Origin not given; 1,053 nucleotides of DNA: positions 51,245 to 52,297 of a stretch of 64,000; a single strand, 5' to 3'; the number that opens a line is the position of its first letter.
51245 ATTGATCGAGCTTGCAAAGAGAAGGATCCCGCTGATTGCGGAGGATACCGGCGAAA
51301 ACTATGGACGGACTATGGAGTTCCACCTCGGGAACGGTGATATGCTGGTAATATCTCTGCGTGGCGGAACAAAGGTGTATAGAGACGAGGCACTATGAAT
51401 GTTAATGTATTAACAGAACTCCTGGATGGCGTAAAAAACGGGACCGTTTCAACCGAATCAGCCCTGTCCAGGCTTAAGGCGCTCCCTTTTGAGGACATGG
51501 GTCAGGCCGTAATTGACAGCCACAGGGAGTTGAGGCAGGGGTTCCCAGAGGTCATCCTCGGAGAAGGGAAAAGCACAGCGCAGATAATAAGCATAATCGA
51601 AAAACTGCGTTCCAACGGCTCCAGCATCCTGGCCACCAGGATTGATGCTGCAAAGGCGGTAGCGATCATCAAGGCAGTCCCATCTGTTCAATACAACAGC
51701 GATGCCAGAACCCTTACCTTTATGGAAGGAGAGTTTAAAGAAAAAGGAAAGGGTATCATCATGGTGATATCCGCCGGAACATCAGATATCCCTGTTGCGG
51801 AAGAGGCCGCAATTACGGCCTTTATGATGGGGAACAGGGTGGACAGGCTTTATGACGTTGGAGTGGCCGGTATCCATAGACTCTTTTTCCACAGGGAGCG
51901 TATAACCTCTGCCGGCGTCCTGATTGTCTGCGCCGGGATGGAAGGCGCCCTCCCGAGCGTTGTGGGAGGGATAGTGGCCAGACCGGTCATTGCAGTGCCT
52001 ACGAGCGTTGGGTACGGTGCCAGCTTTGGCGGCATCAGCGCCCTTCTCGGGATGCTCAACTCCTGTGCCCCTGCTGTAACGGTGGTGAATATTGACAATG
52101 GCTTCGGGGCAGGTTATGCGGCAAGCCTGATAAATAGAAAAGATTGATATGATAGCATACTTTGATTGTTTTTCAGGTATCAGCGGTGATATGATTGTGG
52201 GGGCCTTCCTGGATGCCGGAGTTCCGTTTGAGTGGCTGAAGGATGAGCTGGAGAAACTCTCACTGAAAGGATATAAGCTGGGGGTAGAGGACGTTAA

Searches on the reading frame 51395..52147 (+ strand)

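Call 9: search_protein_families(library=pfam, proteins=[window:51395-52147:+])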
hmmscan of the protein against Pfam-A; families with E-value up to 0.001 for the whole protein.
window:51395-52147:+ (250 aa): 1 family
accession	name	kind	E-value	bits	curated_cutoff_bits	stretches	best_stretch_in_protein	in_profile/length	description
PF00731.26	AIRC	-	3.8e-11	43.2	30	1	122-246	2-126/148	AIR carboxylase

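Call 10: search_protein_families(library=ncbifam, proteins=[window:51395-52147:+])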
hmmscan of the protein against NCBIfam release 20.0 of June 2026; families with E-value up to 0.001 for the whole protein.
window:51395-52147:+ (250 aa): 2 families
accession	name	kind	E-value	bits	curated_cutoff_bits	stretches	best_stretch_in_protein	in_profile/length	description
NF033503.1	LarB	equivalog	1.5e-88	295.9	175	1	40-248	1-208/209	nickel pincer cofactor biosynthesis protein LarB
TIGR01162.1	purE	equivalog_domain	9.1e-05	22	149.6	1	122-244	1-123/156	5-(carboxyamino)imidazole ribonucleotide mutase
